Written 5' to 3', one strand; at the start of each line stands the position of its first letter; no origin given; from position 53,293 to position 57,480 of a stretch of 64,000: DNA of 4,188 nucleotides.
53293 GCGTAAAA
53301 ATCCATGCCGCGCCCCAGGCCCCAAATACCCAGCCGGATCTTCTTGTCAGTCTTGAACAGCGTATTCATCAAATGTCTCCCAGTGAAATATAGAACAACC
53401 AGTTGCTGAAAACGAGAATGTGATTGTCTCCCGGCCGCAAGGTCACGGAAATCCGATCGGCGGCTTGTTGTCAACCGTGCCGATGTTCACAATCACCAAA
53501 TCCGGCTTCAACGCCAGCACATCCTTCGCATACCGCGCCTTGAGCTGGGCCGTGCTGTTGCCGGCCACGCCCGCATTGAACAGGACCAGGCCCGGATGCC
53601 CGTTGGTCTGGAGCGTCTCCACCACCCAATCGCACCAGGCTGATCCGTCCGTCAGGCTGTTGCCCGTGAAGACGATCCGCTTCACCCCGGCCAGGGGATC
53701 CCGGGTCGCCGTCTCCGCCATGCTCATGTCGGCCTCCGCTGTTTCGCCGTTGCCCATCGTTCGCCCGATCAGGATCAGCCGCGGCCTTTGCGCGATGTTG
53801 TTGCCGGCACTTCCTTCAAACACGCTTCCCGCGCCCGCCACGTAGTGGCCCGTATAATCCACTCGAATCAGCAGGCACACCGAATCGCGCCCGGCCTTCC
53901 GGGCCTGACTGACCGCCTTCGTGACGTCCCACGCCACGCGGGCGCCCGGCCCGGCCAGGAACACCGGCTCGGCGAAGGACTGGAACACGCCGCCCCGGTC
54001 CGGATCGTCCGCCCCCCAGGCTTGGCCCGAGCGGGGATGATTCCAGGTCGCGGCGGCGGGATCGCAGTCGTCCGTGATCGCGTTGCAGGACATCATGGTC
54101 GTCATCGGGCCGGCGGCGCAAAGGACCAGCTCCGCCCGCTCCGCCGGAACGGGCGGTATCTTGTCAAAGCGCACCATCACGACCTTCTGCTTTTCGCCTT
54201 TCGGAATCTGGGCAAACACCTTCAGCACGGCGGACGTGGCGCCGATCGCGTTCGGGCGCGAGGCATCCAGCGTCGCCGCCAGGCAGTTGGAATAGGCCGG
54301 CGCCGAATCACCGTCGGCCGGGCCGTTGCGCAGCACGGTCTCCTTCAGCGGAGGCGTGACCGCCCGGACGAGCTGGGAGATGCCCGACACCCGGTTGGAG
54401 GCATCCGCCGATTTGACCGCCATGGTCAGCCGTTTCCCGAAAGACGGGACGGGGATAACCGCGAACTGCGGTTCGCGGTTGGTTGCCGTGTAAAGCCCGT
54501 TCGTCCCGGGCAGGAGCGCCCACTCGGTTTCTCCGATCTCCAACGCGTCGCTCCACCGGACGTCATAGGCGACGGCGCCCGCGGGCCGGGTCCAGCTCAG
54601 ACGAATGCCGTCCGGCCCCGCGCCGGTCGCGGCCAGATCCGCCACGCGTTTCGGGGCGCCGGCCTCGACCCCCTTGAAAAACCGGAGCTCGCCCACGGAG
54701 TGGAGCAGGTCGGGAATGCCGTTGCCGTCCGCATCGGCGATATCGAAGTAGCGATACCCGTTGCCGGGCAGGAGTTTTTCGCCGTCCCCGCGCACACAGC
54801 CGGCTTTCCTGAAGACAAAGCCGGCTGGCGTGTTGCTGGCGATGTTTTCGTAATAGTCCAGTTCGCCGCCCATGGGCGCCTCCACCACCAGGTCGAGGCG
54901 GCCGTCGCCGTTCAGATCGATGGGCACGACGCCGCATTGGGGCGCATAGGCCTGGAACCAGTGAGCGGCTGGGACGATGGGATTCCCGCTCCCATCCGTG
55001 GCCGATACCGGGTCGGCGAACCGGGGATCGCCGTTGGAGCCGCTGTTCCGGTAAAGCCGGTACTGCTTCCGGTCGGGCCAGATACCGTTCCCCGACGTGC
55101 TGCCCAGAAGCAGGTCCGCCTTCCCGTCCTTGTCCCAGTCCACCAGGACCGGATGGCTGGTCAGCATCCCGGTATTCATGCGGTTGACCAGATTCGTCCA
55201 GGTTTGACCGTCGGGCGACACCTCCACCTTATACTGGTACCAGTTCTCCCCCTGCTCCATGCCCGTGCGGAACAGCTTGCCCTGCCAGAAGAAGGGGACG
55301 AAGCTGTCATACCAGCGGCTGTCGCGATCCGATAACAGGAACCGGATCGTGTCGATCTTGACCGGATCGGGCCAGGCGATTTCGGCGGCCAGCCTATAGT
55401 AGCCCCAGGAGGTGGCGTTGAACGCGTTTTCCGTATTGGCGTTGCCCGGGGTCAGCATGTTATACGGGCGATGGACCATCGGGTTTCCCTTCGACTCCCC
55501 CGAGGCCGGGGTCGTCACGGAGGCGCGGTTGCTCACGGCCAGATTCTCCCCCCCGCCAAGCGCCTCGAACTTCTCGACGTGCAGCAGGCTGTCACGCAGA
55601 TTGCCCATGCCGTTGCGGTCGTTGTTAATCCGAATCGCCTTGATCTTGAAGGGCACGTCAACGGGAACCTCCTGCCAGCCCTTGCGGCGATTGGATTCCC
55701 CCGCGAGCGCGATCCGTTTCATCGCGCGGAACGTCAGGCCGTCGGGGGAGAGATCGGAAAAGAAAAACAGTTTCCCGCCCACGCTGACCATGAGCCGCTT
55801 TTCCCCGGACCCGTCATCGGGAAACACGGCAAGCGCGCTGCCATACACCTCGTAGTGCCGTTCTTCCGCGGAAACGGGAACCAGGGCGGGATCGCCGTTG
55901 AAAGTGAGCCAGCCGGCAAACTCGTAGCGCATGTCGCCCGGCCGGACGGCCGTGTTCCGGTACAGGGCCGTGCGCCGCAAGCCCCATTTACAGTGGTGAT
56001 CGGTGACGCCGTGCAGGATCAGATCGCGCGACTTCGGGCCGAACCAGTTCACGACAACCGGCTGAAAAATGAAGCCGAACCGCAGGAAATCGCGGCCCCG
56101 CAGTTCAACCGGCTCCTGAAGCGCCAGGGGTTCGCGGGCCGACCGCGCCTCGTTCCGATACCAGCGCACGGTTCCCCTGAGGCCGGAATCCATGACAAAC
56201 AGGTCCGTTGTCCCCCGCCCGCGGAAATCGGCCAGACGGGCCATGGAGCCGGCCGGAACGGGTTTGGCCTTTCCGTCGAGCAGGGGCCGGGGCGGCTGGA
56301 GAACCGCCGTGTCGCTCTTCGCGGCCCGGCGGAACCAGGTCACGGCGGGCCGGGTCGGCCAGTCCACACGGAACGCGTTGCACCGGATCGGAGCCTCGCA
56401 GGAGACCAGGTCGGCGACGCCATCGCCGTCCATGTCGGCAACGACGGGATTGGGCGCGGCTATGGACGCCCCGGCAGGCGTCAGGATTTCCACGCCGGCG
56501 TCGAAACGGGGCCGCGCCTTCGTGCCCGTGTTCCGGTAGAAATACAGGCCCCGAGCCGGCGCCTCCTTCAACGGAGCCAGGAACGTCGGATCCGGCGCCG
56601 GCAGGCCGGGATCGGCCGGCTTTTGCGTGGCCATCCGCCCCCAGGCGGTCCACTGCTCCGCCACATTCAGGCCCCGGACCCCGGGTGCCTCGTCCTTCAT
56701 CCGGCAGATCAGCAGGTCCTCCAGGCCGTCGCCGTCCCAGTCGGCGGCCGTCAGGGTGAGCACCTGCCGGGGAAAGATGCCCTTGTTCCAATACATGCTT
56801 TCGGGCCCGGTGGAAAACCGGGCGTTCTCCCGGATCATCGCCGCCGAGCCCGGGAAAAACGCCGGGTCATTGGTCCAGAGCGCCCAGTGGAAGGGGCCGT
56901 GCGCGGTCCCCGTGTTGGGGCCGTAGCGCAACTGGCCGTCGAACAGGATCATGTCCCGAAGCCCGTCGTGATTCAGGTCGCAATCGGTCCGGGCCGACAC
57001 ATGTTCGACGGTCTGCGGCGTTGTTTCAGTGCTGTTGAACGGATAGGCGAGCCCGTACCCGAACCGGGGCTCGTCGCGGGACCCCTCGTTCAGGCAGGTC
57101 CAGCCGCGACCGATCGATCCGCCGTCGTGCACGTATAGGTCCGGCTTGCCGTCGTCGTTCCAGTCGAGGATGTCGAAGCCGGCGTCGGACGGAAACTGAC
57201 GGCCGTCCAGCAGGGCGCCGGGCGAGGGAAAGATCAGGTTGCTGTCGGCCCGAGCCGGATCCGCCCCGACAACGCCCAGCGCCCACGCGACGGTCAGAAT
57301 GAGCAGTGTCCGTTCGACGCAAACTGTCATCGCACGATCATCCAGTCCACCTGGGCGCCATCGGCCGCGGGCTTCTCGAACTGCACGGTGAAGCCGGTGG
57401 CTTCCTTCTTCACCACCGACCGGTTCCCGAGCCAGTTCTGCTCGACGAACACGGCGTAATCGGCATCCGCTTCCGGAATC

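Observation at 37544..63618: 26-kb LacI-headed single-strand locus built mostly of unassignable glycan-active-looking proteins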

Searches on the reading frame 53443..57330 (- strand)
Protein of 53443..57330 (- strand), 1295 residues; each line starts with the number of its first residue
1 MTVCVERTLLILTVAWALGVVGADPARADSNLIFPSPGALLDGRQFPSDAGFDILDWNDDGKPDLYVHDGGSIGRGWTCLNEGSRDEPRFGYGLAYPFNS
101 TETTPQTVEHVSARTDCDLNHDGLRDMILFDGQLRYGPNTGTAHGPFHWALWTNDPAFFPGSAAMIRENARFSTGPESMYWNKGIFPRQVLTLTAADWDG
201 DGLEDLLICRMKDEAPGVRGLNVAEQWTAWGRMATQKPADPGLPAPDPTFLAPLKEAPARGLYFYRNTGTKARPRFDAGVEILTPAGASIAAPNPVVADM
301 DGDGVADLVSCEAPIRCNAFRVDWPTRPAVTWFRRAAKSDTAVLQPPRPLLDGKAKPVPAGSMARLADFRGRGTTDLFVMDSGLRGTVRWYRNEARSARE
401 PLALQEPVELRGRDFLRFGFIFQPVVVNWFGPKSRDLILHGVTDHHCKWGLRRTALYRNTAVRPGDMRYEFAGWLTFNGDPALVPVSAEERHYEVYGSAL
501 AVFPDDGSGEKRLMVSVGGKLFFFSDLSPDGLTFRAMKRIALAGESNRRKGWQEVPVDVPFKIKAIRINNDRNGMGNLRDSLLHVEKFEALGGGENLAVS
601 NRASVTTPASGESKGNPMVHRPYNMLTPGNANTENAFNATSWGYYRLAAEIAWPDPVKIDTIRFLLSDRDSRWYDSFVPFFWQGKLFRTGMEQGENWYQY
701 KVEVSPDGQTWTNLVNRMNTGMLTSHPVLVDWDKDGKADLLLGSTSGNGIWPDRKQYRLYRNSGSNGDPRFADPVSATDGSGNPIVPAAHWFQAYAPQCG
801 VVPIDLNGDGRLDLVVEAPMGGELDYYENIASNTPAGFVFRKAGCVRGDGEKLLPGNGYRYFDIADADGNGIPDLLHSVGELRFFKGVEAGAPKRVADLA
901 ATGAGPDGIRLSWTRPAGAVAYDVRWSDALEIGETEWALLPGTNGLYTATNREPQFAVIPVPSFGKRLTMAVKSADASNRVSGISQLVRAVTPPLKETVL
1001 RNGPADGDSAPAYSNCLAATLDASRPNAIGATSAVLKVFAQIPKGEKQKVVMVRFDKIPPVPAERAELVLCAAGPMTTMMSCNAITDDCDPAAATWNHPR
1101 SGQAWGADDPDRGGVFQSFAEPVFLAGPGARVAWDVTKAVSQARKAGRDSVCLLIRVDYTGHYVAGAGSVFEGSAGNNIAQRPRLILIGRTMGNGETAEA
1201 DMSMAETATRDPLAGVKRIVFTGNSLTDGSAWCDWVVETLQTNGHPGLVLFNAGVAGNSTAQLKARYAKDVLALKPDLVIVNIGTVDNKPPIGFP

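Call 5: search_protein_families(library=pfam, proteins=[window:53443-57330:-], max_evalue=0.01)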
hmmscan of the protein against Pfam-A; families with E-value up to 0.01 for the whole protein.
window:53443-57330:- (1295 aa): 5 families
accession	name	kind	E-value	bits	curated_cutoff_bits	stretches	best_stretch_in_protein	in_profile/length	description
PF13517.12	FG-GAP_3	-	3.3e-22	79.3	26.9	4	731-816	1-61/61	FG-GAP-like repeat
PF13472.12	Lipase_GDSL_2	-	3.8e-09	37.7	32.9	1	1221-1287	1-74/178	GDSL-like Lipase/Acylhydrolase family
PF01839.29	FG-GAP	-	2.4e-06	27.7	22.1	1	802-832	6-27/37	FG-GAP repeat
PF12256.14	TcdB_toxin_midN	-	4.2e-06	26.6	24.8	0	787-830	14-59/181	Insecticide toxin TcdB middle/N-terminal region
PF00754.31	F5_F8_type_C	-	0.0012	19.4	28.2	0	694-737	60-104/127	F5/8 type C domain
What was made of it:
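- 53443..57330 (-): g04: 1295-aa secreted FG-GAP repeat protein. Its last ~83 codons (53443-53694) are a truncated GDSL/SGNH esterase fragment. Lipase_GDSL_2 covers profile positions 1-74 of 178 at aa 1221-1287 (call 5).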

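Call 8: search_protein_families(library=ncbifam, proteins=[window:53443-57330:-], max_evalue=0.01)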
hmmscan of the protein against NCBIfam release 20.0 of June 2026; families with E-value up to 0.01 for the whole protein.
window:53443-57330:- (1295 aa): 0 families

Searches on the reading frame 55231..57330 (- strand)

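Call 69: search_protein_families(library=pfam, proteins=[window:55231-57330:-], max_evalue=1)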
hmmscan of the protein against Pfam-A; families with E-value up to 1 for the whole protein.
window:55231-57330:- (700 aa): 3 families
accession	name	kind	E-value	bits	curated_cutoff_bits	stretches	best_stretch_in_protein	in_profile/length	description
PF13517.12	FG-GAP_3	-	1.2e-14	55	26.9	2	261-309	17-60/61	FG-GAP-like repeat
PF12256.14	TcdB_toxin_midN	-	0.025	14.3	24.8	0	291-310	26-45/181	Insecticide toxin TcdB middle/N-terminal region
PF01839.29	FG-GAP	-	0.12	12.7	22.1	1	296-309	6-19/37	FG-GAP repeat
